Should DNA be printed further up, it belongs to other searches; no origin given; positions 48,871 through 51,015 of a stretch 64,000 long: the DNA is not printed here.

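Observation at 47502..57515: Unusually dense C-C bond-forming and methylating sugar-tailoring block: YerE-like TPP enzyme, E1alpha/E1beta pair, B12-radical SAM and three methyltransferases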

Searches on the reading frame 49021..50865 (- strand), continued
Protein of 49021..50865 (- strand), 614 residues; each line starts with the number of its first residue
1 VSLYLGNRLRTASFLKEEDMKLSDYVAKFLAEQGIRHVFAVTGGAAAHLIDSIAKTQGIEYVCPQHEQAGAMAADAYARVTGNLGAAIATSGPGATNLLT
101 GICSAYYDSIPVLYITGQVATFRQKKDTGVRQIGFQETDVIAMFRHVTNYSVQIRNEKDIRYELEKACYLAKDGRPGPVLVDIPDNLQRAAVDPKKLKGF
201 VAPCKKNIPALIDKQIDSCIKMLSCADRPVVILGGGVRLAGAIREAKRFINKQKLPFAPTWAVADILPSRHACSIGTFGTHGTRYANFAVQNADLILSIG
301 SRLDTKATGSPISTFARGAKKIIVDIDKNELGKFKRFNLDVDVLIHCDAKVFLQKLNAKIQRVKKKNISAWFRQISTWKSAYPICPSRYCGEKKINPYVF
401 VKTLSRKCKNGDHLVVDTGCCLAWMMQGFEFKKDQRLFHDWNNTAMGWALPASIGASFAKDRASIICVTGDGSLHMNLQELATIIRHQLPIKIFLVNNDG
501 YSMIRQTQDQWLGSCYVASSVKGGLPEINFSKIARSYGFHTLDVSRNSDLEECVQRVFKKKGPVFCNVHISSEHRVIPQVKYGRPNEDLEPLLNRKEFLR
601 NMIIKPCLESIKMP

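Call 25: find_encoding_contigs(protein=P0049, flank=10000, max_places=2)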
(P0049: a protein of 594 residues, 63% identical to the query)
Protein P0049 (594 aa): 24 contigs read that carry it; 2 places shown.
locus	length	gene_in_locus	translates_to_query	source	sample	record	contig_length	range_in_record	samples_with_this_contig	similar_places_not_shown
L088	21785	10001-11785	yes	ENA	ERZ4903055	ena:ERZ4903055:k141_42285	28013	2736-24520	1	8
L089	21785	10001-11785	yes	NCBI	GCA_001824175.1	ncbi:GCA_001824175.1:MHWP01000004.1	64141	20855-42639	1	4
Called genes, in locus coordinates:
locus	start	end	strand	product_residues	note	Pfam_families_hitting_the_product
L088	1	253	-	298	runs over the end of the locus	PF00685:Sulfotransfer_1, PF13469:Sulfotransfer_3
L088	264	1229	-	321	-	PF01370:Epimerase, PF02719:Polysacc_synt_2 (faint), PF16363:GDP_Man_Dehyd, PF04321:RmlD_sub_bind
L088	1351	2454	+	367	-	PF13439:Glyco_transf_4, PF13579:Glyco_trans_4_4 (weak), PF20706:GT4-conflict (weak), PF00534:Glycos_transf_1, PF13692:Glyco_trans_1_4, PF13524:Glyco_trans_1_2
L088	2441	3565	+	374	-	PF01041:DegT_DnrJ_EryC1, PF01212:Beta_elim_lyase, PF00155:Aminotran_1_2, PF00266:Aminotran_5, PF01053:Cys_Met_Meta_PP (weak)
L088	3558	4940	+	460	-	PF04464:Glyphos_transf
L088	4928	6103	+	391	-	-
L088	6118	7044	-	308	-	-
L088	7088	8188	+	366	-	PF00294:PfkB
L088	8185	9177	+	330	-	PF01073:3Beta_HSD, PF01370:Epimerase, PF02719:Polysacc_synt_2, PF04321:RmlD_sub_bind, PF05368:NmrA (weak), PF13460:NAD_binding_10, PF16363:GDP_Man_Dehyd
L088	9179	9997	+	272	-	PF00106:adh_short, PF13561:adh_short_C2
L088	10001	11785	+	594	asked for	PF02776:TPP_enzyme_N, PF00205:TPP_enzyme_M, PF02775:TPP_enzyme_C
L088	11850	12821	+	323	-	PF00676:E1_dh, PF13292:DXP_synthase_N (weak), PF02775:TPP_enzyme_C (weak)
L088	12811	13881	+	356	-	PF02779:Transket_pyr, PF02780:Transketolase_C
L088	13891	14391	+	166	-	PF01467:CTP_transf_like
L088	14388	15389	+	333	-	PF01370:Epimerase, PF02719:Polysacc_synt_2, PF04321:RmlD_sub_bind, PF16363:GDP_Man_Dehyd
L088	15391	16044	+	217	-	PF13489:Methyltransf_23, PF13847:Methyltransf_31, PF08241:Methyltransf_11, PF08242:Methyltransf_12, PF13649:Methyltransf_25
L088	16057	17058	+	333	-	PF08240:ADH_N, PF00107:ADH_zinc_N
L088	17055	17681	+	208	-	PF13580:SIS_2, PF01380:SIS (faint)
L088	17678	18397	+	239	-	PF02348:CTP_transf_3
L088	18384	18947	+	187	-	PF08282:Hydrolase_3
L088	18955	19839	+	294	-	PF00892:EamA, PF03151:TPT (faint), PF00892:EamA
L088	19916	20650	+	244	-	PF13671:AAA_33 (weak)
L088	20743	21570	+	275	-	PF12146:Hydrolase_4, PF00561:Abhydrolase_1, PF12697:Abhydrolase_6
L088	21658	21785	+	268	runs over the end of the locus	PF13489:Methyltransf_23 (weak), PF08241:Methyltransf_11 (faint), PF13649:Methyltransf_25 (faint), PF13847:Methyltransf_31 (faint)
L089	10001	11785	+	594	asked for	PF02776:TPP_enzyme_N, PF00205:TPP_enzyme_M, PF02775:TPP_enzyme_C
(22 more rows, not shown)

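Call 27: search_dna_similar(query=P0001, collection=plasmids, mode=protein, max_rows=15)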
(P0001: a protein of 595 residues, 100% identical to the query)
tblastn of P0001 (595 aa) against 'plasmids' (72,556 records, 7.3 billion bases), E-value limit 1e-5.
Records with a match: 1793; places in all: 2835; records where one place covers at least 80% of the query: 1588.
Best place of each record, by identity: <60% 1793.
By first word of the organism name: Rhizobium 250; Sinorhizobium 159; Pantoea 96; Streptomyces 91; Bacillus 61; Phaeobacter 61; Agrobacterium 52; Lactiplantibacillus 48; Pseudosulfitobacter 48; Paracoccus 46; and 224 more.
By predicted mobility (MOB-suite, as given by PLSDB): non-mobilizable 1150; conjugative 355; mobilizable 288.
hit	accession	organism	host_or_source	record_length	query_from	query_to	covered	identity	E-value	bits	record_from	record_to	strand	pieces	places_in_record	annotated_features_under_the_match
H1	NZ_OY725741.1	Monoglobus pectinilyticus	-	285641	4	578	97%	33.8%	9e-93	320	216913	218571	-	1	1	ilvB: biosynthetic-type acetolactate synthase large subunit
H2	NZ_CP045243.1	Pantoea sp. JZ29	Euphorbia granulata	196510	1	570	96%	33.7%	5e-96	329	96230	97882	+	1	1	ilvB: acetolactate synthase large subunit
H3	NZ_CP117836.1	Alkalihalophilus pseudofirmus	cell culture,soil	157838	4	570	95%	33.8%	9e-98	334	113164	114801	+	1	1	ilvB: acetolactate synthase large subunit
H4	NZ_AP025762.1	Amphritea japonica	-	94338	5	564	94%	33.8%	1e-87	305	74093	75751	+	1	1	acetolactate synthase 3 large subunit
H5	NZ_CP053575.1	Citrobacter sp. TSA-1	cell culture,laboratory stock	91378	1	570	96%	33.0%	3e-89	309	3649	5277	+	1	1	ilvG: acetolactate synthase 2 catalytic subunit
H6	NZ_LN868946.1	Salmonella enterica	Homo sapiens,feces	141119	1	586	98%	31.9%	1e-83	293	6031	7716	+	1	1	ilvG: acetolactate synthase 2 catalytic subunit | ilvM: acetolactate synthase 2 small subunit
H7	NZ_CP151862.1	Citrobacter freundii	-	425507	1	570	96%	32.8%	1e-88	307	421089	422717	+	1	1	ilvG: acetolactate synthase 2 catalytic subunit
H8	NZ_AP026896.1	Aeromonas caviae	Microbe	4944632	7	568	94%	33.2%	7e-86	300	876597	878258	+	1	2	none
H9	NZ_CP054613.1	Paenibacillus cellulosilyticus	cell culture,soil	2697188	4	565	94%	33.1%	5e-88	306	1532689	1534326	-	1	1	none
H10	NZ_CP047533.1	Salmonella enterica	Clam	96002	1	587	99%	31.6%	1e-84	296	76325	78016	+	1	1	ilvG: acetolactate synthase 2 catalytic subunit | ilvM: acetolactate synthase 2 small subunit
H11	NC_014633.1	Ilyobacter polytropus DSM 2926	marine mud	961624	1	565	95%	32.8%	5e-81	285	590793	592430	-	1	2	ilvB: biosynthetic-type acetolactate synthase large subunit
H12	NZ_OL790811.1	Proteus mirabilis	-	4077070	1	570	96%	32.5%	2e-82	289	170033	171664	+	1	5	none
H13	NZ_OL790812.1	Proteus mirabilis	-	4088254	1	570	96%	32.5%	2e-82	289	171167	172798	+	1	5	none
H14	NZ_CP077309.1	Enterobacter hormaechei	-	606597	1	570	96%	32.4%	1e-83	293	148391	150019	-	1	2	ilvG: acetolactate synthase 2 catalytic subunit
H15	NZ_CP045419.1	Pseudoalteromonas sp. THAF3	pure culture,Surface of a polyethylene ...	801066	5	564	94%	32.9%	3e-82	289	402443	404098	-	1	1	acetolactate synthase 3 large subunit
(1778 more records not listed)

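Call 42: find_related_loci(query=P0001, collection=metagenome_contigs, flank=10000)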
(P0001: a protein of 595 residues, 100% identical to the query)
Query P0001 (595 aa) in metagenome_contigs; peptide patterns used: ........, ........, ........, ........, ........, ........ (x = any residue, [..] = any of these).
265 stretches matched a pattern; 42 encode a relative of the query (tblastn E <= 1e-3); 42 distinct loci.
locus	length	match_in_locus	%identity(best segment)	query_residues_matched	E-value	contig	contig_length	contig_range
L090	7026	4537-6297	84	1-587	0e+0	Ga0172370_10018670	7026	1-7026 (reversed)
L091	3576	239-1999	84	1-587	0e+0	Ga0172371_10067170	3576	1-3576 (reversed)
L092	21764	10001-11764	65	1-587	0e+0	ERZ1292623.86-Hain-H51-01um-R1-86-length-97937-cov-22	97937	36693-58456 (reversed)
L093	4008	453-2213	66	1-587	0e+0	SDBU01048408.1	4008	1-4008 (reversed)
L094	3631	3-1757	63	1-587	0e+0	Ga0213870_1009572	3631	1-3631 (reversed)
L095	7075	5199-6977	63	1-593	0e+0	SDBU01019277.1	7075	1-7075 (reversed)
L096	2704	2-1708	65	19-587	0e+0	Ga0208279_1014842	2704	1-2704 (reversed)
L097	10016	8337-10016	62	1-560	0e+0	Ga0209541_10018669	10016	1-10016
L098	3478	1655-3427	60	1-592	0e+0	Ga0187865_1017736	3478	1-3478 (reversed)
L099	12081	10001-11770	62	1-590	0e+0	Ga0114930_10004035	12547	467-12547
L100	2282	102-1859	60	1-590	0e+0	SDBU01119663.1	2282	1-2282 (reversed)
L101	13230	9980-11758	61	1-593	0e+0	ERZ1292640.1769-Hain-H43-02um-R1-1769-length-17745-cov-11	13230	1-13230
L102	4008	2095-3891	56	1-593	0e+0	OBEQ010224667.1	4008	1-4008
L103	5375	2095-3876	57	1-593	0e+0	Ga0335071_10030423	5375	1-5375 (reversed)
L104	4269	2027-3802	56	1-592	0e+0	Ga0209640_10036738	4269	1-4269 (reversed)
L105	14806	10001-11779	55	1-593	0e+0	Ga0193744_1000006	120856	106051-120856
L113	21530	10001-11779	56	1-593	0e+0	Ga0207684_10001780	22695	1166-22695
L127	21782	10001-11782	55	1-593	0e+0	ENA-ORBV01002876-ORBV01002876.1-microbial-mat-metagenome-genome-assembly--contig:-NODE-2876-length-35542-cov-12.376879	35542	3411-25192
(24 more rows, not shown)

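Call 44: search_solved_structures(query=P0001, max_evalue=1e-100, show_alignments=1)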
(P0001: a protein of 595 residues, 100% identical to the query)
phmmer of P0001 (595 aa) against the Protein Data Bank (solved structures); distinct sequences matched with E-value up to 1e-100: 1.
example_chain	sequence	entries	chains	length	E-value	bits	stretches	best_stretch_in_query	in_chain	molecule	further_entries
8rph_A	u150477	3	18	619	5.6e-107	361.5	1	2-561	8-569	Thiamine pyrophosphate-binding protein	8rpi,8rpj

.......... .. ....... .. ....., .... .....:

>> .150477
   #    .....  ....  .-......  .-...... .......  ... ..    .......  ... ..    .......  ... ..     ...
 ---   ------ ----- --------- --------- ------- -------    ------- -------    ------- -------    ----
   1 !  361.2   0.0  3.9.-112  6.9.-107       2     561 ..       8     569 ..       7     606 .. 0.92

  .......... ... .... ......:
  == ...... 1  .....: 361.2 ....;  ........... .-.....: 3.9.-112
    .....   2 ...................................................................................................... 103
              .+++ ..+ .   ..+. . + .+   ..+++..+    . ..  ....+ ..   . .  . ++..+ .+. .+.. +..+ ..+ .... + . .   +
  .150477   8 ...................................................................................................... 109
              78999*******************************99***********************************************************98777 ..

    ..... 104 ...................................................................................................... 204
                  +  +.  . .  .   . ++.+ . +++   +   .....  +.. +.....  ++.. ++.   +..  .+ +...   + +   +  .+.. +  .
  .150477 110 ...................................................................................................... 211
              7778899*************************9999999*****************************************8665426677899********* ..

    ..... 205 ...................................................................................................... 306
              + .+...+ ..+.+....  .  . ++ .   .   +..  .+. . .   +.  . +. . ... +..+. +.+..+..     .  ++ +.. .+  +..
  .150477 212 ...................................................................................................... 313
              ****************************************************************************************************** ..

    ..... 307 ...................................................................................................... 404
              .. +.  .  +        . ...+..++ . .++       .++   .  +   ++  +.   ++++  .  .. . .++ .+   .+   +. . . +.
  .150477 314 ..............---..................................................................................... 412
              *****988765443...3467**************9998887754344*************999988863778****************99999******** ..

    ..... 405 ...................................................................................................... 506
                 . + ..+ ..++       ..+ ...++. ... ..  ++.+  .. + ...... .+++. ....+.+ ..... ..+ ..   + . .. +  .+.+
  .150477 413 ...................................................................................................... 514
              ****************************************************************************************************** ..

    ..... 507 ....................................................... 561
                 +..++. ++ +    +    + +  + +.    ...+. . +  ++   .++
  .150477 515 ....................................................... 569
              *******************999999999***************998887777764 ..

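Call 51: search_protein_families(library=pfam, proteins=[L113:3719-4639:+, L113:4636-5916:+, L113:5916-6446:+, L113:8291-9169:+, L113:11797-12642:+, L113:12733-15513:+, L113:17005-17721:-, L113:17758-18420:+, L113:18394-20073:-, L113:1195-2187:+], max_evalue=0.0001)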
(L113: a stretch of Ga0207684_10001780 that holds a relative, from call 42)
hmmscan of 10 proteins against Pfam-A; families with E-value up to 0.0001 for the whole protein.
L113:3719-4639:+ (306 aa): 3 families
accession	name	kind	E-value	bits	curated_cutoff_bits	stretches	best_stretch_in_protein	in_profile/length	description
PF22725.1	GFO_IDH_MocA_C3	-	1.4e-11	44.9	27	1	118-231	2-124/124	GFO/IDH/MocA C-terminal domain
PF01408.29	GFO_IDH_MocA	-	3.5e-10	41.1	24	1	8-107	3-118/120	Oxidoreductase family, NAD-binding Rossmann fold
PF02894.22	GFO_IDH_MocA_C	-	1.2e-08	35.4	22.9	1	121-236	1-133/218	Oxidoreductase family, C-terminal alpha/beta domain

L113:4636-5916:+ (426 aa): 3 families
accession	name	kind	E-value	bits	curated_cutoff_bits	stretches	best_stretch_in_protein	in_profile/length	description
PF03721.20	UDPG_MGDP_dh_N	-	1.7e-21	77.1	27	1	3-170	4-178/187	UDP-glucose/GDP-mannose dehydrogenase family, NAD binding domain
PF03720.21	UDPG_MGDP_dh_C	-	1.2e-19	71.1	30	1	312-409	1-103/103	UDP-glucose/GDP-mannose dehydrogenase family, UDP binding domain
PF00984.24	UDPG_MGDP_dh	-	3.7e-17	62.7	25.4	1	195-288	1-93/94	UDP-glucose/GDP-mannose dehydrogenase family, central domain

L113:5916-6446:+ (176 aa): 4 families
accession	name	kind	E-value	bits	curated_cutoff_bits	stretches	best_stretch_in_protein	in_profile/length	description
PF13242.12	Hydrolase_like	-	5.4e-16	58.7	22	1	101-148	2-50/75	HAD-hyrolase-like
PF00702.32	Hydrolase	-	2.7e-10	41.4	26.4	1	22-140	86-191/191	haloacid dehalogenase-like hydrolase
PF08645.17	PNK3P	-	1.8e-07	31.5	22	1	17-132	10-129/161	Polynucleotide kinase 3 phosphatase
PF13419.12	HAD_2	-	6.5e-07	30.1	23.8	1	100-145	132-177/178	Haloacid dehalogenase-like hydrolase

L113:8291-9169:+ (292 aa): 3 families
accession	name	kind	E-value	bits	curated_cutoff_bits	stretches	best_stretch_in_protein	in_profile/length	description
PF01370.27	Epimerase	-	7.1e-35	121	20.9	1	10-222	1-239/240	NAD dependent epimerase/dehydratase family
PF16363.11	GDP_Man_Dehyd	-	6.4e-15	55.9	27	1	83-242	101-267/332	GDP-mannose 4,6 dehydratase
PF04321.23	RmlD_sub_bind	-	3.6e-11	43.1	27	1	9-143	2-137/287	RmlD substrate binding domain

L113:11797-12642:+ (281 aa): 1 family
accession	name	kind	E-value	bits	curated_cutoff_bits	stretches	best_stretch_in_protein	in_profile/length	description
PF05050.19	Methyltransf_21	-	2.2e-07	31.6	22.7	1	95-216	1-135/173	Methyltransferase FkbM domain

L113:12733-15513:+ (926 aa): 0 families

L113:17005-17721:- (238 aa): 1 family
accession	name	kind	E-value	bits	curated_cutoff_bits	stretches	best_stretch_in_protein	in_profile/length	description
PF00923.25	TAL_FSA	-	1.2e-36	127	27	1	11-231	1-278/285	Transaldolase/Fructose-6-phosphate aldolase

L113:17758-18420:+ (220 aa): 0 families

L113:18394-20073:- (559 aa): 0 families

L113:1195-2187:+ (330 aa): 6 families
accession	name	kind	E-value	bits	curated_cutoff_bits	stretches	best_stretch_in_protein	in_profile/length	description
PF01370.27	Epimerase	-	6.9e-60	202.9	20.9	1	4-240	1-240/240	NAD dependent epimerase/dehydratase family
PF16363.11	GDP_Man_Dehyd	-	1.7e-55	189.3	27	1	5-297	1-332/332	GDP-mannose 4,6 dehydratase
PF01073.25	3Beta_HSD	-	1.3e-19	70.7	22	1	5-229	1-230/280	3-beta hydroxysteroid dehydrogenase/isomerase family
PF02719.21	Polysacc_synt_2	-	9.4e-12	45.1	20.2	1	5-252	2-241/293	Polysaccharide biosynthesis protein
PF07993.18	NAD_binding_4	-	6.4e-07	29.2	20.1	0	68-186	86-217/258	Male sterility protein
PF13460.12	NAD_binding_10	-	1.6e-05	25.3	27.2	1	8-126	1-103/184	NAD(P)H-binding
